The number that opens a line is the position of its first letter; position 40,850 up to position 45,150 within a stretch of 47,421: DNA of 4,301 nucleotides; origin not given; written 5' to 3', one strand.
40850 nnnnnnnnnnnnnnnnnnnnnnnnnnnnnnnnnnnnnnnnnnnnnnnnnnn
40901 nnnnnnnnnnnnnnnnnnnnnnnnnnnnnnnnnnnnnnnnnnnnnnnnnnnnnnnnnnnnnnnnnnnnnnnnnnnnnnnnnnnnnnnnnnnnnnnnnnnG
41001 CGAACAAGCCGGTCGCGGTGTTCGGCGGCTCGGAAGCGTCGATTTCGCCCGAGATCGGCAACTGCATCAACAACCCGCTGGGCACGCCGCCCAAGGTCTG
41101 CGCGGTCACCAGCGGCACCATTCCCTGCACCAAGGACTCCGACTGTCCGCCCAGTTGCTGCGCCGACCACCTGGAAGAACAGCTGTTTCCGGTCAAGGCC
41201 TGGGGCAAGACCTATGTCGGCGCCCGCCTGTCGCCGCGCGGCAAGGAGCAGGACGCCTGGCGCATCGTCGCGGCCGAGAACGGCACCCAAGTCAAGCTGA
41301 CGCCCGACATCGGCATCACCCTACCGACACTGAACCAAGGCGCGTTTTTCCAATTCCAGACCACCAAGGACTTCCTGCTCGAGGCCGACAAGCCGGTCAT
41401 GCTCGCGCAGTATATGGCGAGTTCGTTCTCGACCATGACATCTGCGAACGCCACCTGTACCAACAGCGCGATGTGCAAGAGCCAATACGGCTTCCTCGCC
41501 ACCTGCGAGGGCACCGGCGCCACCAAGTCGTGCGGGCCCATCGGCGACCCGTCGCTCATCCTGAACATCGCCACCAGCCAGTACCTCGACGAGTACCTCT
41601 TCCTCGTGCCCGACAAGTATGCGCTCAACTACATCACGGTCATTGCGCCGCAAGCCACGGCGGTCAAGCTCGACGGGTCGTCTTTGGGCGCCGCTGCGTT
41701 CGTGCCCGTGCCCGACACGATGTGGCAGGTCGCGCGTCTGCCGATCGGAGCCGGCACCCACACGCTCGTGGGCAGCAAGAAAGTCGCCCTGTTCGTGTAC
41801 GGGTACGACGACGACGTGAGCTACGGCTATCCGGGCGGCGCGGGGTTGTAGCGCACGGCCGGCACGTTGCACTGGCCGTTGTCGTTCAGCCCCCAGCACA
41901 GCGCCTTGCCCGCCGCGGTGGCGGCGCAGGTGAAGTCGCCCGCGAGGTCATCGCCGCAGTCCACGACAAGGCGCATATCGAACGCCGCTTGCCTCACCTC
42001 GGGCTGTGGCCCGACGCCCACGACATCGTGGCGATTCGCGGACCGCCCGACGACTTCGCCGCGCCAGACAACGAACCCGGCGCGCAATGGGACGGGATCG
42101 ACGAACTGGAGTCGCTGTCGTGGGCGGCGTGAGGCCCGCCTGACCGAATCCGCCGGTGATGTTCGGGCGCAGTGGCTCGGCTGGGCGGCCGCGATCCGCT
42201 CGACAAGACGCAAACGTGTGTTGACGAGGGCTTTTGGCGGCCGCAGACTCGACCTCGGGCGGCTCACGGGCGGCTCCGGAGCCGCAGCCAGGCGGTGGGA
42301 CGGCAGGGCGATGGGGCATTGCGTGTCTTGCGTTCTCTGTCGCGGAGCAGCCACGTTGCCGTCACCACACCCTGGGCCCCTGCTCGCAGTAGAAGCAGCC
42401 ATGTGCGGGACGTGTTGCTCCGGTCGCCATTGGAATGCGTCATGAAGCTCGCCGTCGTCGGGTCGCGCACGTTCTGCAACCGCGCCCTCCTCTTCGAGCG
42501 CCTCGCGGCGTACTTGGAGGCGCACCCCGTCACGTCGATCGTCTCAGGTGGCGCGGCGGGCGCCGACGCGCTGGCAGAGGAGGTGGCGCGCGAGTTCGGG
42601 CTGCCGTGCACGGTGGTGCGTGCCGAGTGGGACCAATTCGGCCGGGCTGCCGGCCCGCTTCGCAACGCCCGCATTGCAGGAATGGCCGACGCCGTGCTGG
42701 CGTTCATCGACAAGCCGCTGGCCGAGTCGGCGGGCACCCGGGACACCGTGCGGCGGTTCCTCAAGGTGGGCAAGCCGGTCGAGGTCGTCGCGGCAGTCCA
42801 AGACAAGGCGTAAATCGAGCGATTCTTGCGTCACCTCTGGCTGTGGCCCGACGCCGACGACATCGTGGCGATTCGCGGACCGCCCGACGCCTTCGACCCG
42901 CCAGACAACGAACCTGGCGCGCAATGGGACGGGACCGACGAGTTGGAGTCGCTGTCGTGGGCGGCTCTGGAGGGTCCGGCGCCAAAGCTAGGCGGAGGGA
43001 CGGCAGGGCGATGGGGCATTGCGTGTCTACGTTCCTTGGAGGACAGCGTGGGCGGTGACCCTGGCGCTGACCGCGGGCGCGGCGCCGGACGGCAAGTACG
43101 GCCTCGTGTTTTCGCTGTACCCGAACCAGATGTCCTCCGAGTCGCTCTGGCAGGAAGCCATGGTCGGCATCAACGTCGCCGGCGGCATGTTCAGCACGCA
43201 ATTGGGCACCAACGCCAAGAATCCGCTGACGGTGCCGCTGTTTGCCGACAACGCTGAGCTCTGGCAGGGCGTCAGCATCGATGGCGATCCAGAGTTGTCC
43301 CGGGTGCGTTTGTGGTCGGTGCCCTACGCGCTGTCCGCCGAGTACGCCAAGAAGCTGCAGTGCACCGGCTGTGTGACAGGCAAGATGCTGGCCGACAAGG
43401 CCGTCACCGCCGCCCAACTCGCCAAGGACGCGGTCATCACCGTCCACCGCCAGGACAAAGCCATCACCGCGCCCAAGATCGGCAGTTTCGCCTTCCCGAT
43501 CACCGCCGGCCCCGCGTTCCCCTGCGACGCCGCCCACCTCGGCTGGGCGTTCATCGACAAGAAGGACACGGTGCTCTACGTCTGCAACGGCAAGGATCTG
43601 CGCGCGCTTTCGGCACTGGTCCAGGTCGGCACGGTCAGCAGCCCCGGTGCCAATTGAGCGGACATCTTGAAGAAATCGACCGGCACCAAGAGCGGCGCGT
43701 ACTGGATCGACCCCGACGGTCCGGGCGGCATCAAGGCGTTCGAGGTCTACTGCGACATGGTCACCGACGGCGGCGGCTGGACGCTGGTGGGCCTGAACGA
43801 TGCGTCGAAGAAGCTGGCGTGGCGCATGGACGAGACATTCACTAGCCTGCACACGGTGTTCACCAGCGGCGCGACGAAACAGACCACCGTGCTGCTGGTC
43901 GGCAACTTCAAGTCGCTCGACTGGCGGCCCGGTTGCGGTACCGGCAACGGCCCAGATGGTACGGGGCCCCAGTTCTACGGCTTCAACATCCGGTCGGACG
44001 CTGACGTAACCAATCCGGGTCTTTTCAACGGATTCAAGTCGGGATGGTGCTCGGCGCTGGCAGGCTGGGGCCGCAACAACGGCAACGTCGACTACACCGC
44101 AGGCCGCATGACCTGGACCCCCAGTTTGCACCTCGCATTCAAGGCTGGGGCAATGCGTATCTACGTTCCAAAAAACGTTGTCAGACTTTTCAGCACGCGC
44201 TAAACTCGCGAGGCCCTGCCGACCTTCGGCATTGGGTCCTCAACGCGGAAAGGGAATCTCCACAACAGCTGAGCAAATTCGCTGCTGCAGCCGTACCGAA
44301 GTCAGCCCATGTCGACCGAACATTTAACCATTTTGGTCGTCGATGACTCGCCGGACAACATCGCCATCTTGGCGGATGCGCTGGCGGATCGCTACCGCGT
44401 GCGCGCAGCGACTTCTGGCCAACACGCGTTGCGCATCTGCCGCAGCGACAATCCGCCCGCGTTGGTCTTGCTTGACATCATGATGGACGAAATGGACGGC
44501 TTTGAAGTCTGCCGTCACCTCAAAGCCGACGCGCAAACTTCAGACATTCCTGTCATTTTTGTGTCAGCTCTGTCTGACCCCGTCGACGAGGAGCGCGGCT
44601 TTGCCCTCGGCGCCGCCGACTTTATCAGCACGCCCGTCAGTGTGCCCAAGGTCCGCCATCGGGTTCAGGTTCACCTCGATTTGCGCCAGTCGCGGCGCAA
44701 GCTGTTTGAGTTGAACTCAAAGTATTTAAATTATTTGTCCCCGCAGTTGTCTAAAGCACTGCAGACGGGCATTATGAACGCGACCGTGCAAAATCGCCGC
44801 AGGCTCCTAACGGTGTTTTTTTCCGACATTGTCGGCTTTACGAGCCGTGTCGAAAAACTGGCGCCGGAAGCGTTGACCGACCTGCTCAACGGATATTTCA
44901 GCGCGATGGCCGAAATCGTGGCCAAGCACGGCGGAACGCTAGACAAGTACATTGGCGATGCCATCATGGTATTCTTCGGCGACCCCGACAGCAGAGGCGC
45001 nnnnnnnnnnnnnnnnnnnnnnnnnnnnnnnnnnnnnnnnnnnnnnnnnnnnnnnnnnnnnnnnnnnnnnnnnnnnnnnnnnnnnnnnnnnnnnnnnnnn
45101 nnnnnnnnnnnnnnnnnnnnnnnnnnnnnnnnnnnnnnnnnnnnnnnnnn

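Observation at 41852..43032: Small SLOG (DprA/DUF2493-like) gene embedded between ~200-bp direct repeats, next to RCC1-like gene remnants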

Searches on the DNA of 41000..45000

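Call 69: search_rna_families(source=window, start=41000, end=45000, threshold=evalue, max_evalue=0.1)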
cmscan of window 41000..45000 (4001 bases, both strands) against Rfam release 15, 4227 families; matches with E-value up to 0.1: 0.
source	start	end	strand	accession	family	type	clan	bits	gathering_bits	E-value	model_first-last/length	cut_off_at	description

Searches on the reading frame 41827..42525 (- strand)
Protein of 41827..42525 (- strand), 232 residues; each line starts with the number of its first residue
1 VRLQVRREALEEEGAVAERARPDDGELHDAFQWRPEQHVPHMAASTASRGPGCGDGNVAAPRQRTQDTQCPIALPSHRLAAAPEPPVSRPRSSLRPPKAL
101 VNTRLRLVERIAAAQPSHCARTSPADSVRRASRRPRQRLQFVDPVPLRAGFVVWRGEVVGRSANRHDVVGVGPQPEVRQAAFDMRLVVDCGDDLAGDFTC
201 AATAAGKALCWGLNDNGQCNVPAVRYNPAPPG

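Call 6: search_protein_families(library=pfam, proteins=[window:41827-42525:-], max_evalue=0.1)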
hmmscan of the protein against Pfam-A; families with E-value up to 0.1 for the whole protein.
window:41827-42525:- (232 aa): 2 families
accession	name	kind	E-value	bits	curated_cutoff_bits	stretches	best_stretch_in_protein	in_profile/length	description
PF13540.12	RCC1_2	-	1.4e-05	25.2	22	1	197-218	9-30/30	Regulator of chromosome condensation (RCC1) repeat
PF25390.1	WD40_RLD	-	0.0061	16.3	150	1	188-220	303-331/363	RCC1-like domain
